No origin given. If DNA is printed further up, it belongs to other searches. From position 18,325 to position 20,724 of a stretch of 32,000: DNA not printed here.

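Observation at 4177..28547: Pilus-type machine, a 5047-aa SLH-anchored giant protein and four coupled secreted proteins form one co-oriented 24-kb block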

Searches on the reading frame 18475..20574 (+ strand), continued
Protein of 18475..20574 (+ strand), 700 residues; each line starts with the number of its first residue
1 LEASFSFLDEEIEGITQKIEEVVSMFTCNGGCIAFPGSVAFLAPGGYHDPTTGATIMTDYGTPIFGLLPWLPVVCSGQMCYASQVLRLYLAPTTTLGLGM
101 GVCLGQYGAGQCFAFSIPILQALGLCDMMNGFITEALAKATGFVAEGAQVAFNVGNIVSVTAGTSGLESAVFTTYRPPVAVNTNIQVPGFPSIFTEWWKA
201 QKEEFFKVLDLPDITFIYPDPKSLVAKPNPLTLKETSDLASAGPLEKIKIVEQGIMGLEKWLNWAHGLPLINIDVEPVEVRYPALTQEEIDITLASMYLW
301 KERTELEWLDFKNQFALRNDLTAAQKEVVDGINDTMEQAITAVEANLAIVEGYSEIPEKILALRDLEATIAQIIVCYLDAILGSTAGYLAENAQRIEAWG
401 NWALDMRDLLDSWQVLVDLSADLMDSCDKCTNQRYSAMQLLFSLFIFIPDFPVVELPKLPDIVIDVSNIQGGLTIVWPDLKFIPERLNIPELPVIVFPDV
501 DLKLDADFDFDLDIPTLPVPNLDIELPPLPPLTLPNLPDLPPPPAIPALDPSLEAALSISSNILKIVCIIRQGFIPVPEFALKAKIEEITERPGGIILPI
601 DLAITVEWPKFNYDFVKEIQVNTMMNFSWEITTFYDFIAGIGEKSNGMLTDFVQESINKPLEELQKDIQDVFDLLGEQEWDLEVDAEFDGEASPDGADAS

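Call 78: predict_structure(alignment_id=A4)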
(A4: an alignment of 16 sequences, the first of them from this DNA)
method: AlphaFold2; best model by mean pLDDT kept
length: 618 residues; sequences in the alignment: 16
mean_pLDDT: 61.2   pTM: 0.34
mean pLDDT of the five models: 61.2, 58.6, 57.6, 55.2, 51.7
residues with pLDDT >= 90: 5; 70-90: 220; 50-70: 240; < 50: 153
segments of 3 or more residues with pLDDT < 50: 15-22, 124-181, 214-230, 244-253, 421-432, 586-618
pLDDT, mean of each block of 10 residues (from residue 1): 51 49 51 73 57 77 68 75 73 77 71 57 48 36 26 24 29 32 62 73 60 46 41 52 43 51 64 79 88 89 78 71 82 88 85 77 71 64 70 73 64 55 41 54 68 62 61 78 79 58 73 71 60 69 68 65 58 75 51 33 29 34
secondary structure, 60 per line:
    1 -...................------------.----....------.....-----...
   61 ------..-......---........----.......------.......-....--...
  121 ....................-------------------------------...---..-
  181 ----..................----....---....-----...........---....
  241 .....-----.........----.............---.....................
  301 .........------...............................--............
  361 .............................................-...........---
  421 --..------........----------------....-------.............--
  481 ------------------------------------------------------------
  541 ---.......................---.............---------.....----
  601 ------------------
elements in order: H2-20 E38-41 E48-52 E58-60 H70-75 E79-86 E91-97 E104-110 H112-115 H118-140 H185-202 E207-210 H214-217 H223-233 H237-245 H251-259 E264-276 H280-309 H316-346 H349-405 H407-417 H431-438 E455-458 E466-478 H544-566 H572-582 H592-596

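Call 81: fold_search(model_id=the predicted structure, library=pdb)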
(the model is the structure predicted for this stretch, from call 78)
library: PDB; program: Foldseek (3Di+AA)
matches with E <= 10: 61; with E <= 0.001: 0
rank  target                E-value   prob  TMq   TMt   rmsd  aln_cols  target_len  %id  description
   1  4ceh_B                7.9e-01  0.02  0.05  0.03  42.5       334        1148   10  Crystal structure of AddAB with a forked DNA substrate (released 2014-03-12)
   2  3tw8_A                1.2e+00  0.04  0.05  0.08  20.7       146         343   14  GEF domain of DENND 1B in complex with Rab GTPase Rab35 (released 2011-11-16)
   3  6ekk_B                1.7e+00  0.04  0.05  0.08  21.4       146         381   13  Crystal structure of GEF domain of DENND 1A in complex with Rab GTPase Rab35-GDP bound state. (released 2018-10-17)
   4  5xir_MODEL_1_A        1.8e+00  0.04  0.06  0.14  17.8       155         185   17  Solution structure for human HSP70 substrate binding domain L542Y mutant (released 2018-05-16)
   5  6ekk_A                2.7e+00  0.02  0.04  0.07  20.5       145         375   14  Crystal structure of GEF domain of DENND 1A in complex with Rab GTPase Rab35-GDP bound state. (released 2018-10-17)
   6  9rs9_B                3.0e+00  0.04  0.06  0.09  19.0       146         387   12  Rab23 in complex with Fuzzy-Inturned (released 2025-07-30)
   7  6w4q_C                3.6e+00  0.06  0.06  0.05  13.8       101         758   15  Crystal structure of full-length tailspike protein 2 (TSP2, ORF211) ) from Escherichia coli O157:H7 bacteriophage CAB1 (released 2021-01-20)
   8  6w4q_B                3.8e+00  0.05  0.06  0.05  13.6       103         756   14  Crystal structure of full-length tailspike protein 2 (TSP2, ORF211) ) from Escherichia coli O157:H7 bacteriophage CAB1 (released 2021-01-20)
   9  6w4q_D                3.8e+00  0.04  0.06  0.05  14.4       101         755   17  Crystal structure of full-length tailspike protein 2 (TSP2, ORF211) ) from Escherichia coli O157:H7 bacteriophage CAB1 (released 2021-01-20)
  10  8fc8_A                4.0e+00  0.04  0.09  0.09  38.0       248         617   13  Cryo-EM structure of the human TRPV4 in complex with GSK1016790A (released 2023-07-12)
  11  8ovb_C                4.5e+00  0.18  0.10  0.21   4.3        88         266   15  Human Complement C3b in complex with Trypanosoma brucei ISG65. (released 2024-02-14)
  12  5w6p_A                4.5e+00  0.04  0.06  0.05  14.2       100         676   13  Crystal structure of Bacteriophage CBA120 tailspike protein 2 enzymatically active domain (TSP2dN, orf211) (released 2018-10-24)
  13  6w4q_F                4.8e+00  0.04  0.06  0.05  13.5       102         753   15  Crystal structure of full-length tailspike protein 2 (TSP2, ORF211) ) from Escherichia coli O157:H7 bacteriophage CAB1 (released 2021-01-20)
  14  5wj5_A                4.8e+00  0.03  0.08  0.11  33.0       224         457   14  Human TRPML1 channel structure in closed conformation (released 2017-10-18)
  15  6jpv_B                4.8e+00  0.02  0.06  0.17  17.8       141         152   13  Structural analysis of AIMP2-DX2 and HSP70 interaction (released 2019-10-02)
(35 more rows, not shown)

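Call 84: find_encoding_contigs(protein=P0031, flank=10000, max_places=1)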
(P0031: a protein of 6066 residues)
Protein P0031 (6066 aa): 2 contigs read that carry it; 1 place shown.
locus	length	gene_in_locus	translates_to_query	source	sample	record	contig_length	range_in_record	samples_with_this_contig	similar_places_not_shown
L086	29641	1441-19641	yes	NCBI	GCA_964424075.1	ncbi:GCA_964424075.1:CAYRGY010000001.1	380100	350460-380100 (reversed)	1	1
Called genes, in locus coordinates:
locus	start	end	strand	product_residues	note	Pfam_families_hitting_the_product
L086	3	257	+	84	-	?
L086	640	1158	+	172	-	PF07963:N_methyl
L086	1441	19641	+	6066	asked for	PF18565:Glyco_hydro2_C5 (faint), PF00395:SLH (faint), PF13517:FG-GAP_3 (weak), PF18884:TSP3_bac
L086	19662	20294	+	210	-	-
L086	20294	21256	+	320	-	-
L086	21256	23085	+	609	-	-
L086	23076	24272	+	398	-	-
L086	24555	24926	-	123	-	PF12728:HTH_17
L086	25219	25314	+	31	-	-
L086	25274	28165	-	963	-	PF00005:ABC_tran (faint), PF02463:SMC_N (faint), PF03193:RsgA_GTPase (faint), PF13191:AAA_16 (faint), PF13304:AAA_21 (faint), PF13401:AAA_22 (faint), PF17760:UvrA_inter, PF17755:UvrA_DNA-bind, +2 more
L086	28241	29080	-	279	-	PF13367:PrsW-protease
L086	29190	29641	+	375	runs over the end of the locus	PF02463:SMC_N, PF13175:AAA_15, PF13476:AAA_23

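Call 85: find_encoding_contigs(protein=P0099, flank=10000, max_places=1)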
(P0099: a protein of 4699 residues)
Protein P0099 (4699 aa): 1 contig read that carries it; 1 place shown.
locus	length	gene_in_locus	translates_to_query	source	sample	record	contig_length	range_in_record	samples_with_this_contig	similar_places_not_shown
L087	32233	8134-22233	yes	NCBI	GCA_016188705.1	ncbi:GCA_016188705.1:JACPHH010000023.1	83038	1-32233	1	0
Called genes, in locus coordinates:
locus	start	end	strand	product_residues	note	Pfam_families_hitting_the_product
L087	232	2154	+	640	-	-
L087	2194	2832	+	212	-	-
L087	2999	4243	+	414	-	PF00437:T2SSE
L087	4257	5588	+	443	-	PF00482:T2SSF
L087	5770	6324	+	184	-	PF07963:N_methyl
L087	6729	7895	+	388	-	PF13173:AAA_14, PF13635:DUF4143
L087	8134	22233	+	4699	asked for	PF18565:Glyco_hydro2_C5 (faint), PF04773:FecR (weak), PF00395:SLH, PF18884:TSP3_bac (faint)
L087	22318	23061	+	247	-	-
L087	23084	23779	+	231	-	-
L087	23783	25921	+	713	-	-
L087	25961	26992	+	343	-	-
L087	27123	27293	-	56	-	-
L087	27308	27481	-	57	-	PF12728:HTH_17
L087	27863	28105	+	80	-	-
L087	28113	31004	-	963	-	PF00005:ABC_tran (faint), PF02463:SMC_N (faint), PF03193:RsgA_GTPase (faint), PF13191:AAA_16 (faint), PF13304:AAA_21 (faint), PF13555:AAA_29 (faint), PF17760:UvrA_inter, PF17755:UvrA_DNA-bind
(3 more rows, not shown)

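Call 92: list_cluster_members(proteins=[P0140, P0143, P0145, P0147, P0148, P0151, P0153, P0155, P0157, P0160])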
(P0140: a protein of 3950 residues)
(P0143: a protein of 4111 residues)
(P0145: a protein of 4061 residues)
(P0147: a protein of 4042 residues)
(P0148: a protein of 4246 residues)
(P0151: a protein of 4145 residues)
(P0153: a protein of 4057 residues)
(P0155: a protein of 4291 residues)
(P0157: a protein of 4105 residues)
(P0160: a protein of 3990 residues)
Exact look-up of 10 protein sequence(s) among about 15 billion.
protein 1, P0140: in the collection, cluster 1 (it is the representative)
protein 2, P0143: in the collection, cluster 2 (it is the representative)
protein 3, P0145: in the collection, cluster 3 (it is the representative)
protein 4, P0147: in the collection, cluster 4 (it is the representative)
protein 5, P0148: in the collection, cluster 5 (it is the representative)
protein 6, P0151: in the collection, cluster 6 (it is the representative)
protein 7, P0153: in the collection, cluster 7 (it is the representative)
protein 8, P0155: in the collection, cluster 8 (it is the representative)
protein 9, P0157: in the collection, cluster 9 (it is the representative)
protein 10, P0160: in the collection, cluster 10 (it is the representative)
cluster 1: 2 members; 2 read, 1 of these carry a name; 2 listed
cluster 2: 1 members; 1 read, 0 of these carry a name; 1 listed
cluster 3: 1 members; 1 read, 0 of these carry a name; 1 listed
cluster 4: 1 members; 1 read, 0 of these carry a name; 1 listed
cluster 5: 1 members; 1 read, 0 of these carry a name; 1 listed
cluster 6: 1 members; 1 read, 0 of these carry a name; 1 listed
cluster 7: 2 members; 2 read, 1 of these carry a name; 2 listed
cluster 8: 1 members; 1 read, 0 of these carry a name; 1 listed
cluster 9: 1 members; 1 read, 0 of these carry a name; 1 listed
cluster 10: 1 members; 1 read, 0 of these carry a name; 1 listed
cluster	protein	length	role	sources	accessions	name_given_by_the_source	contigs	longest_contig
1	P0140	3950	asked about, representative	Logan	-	-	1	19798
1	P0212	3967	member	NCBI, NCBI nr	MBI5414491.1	S-layer homology domain-containing protein [Candidatus Peregrinibacteria bacterium]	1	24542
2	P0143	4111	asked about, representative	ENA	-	-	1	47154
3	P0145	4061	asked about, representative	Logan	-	-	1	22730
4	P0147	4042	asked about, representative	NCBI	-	-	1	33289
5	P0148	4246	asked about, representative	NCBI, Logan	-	-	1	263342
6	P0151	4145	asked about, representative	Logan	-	-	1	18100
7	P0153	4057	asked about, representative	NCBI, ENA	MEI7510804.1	MAG: S-layer homology domain-containing protein [Candidatus Peregrinibacteria bacterium]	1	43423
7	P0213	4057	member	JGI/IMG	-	-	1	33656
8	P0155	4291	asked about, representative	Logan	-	-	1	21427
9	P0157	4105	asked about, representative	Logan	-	-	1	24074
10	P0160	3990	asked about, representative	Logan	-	-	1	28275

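Call 95: find_encoding_contigs(protein=P0148, flank=10000, max_places=1)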
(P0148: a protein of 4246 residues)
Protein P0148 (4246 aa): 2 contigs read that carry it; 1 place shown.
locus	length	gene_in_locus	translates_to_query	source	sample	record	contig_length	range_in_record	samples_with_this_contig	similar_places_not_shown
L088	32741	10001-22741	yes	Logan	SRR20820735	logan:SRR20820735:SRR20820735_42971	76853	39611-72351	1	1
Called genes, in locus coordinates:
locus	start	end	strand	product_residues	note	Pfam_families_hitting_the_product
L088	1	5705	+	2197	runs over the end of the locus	PF00404:Dockerin_1 (weak)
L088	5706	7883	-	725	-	PF13328:HD_4, PF01966:HD, PF04607:RelA_SpoT, PF02824:TGS, PF28438:RelA_RIS, PF13291:ACT_4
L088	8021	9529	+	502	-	PF01676:Metalloenzyme, PF06415:iPGM_N, PF01663:Phosphodiest (weak)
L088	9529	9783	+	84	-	-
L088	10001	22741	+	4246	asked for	PF13517:FG-GAP_3 (weak), PF00395:SLH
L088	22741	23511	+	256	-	-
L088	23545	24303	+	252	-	-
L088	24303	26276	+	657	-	PF13948:DUF4215 (weak)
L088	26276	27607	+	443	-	-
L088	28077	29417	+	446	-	PF21799:MurD-like_N, PF08245:Mur_ligase_M, PF02875:Mur_ligase_C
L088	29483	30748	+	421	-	PF04851:ResIII, PF00270:DEAD, PF00271:Helicase_C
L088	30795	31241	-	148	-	PF07291:MauE, PF07681:DoxX (weak)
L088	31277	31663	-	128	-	PF00903:Glyoxalase, PF22677:Ble-like_N (weak)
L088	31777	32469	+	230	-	-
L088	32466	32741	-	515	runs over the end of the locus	PF03023:MurJ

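Call 96: find_encoding_contigs(protein=P0153, flank=10000, max_places=1)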
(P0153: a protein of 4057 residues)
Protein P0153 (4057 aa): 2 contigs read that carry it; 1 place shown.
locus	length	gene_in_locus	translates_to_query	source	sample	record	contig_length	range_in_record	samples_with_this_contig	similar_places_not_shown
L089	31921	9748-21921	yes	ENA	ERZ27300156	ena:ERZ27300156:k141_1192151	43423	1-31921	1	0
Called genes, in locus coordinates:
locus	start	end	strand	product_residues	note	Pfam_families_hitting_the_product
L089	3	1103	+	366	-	?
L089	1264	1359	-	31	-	-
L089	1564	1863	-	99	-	-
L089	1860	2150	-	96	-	-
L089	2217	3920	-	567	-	PF02366:PMT, PF16192:PMT_4TMC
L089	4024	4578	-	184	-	PF01227:GTP_cyclohydroI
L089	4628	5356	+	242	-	-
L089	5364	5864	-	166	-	PF01121:CoaE, PF13238:AAA_18 (weak)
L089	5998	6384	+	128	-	-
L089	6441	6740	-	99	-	PF05016:ParE_toxin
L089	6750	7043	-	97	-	PF27535:RelB3_C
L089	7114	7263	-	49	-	-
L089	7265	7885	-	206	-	-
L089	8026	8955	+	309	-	PF10502:Peptidase_S26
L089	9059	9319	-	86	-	PF15738:YafQ_toxin (weak)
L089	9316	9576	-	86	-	-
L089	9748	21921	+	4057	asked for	PF00395:SLH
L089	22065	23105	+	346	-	PF01073:3Beta_HSD, PF01370:Epimerase, PF02719:Polysacc_synt_2, PF04321:RmlD_sub_bind, PF07993:NAD_binding_4, PF16363:GDP_Man_Dehyd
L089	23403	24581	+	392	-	PF00963:Cohesin (weak)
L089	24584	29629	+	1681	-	-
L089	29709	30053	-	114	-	-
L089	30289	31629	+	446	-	PF00772:DnaB, PF13481:AAA_25, PF03796:DnaB_C, PF06745:ATPase (weak)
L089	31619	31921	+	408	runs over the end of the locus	-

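Call 104: search_solved_structures(query=A4, max_evalue=1)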
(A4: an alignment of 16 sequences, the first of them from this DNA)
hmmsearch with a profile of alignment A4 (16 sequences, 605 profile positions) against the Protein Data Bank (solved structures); distinct sequences matched with E-value up to 1: 12.
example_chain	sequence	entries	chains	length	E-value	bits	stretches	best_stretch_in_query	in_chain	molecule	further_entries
7fas_A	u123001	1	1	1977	0.14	13.6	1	272-339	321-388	Erythrocyte membrane protein 1, PfEMP1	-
7b54_X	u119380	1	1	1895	0.16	13.4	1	272-339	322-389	VAR2CSA in presence of plCS, DBl1-DBL4,Erythrocyte membrane protein 1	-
7aor_ai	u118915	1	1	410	0.16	13.3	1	208-319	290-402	mS56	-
7z12_A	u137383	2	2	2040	0.18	13.2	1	272-339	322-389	VAR2CSA | VAR2CSA APO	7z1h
1yke_B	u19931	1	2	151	0.26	12.7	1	210-303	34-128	RNA polymerase II holoenzyme component SRB7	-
7y0h_M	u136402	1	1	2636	0.32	12.3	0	272-339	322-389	Erythrocyte membrane protein 1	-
7jgd_A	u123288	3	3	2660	0.33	12.3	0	272-339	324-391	Erythrocyte membrane protein 1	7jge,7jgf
1ykh_B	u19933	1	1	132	0.43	11.9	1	210-299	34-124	RNA polymerase II holoenzyme component SRB7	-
5oqm_n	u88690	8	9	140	0.44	11.9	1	210-301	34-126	Mediator of RNA polymerase II transcription subunit 21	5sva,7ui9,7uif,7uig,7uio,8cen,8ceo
7b52_A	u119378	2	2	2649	0.46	11.8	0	272-339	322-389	Erythrocyte membrane protein 1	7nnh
8gzn_I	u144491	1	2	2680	0.48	11.8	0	272-339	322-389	Erythrocyte membrane protein 1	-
6n1l_A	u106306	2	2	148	0.76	11.1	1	286-351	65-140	Fibronectin-binding protein BBK32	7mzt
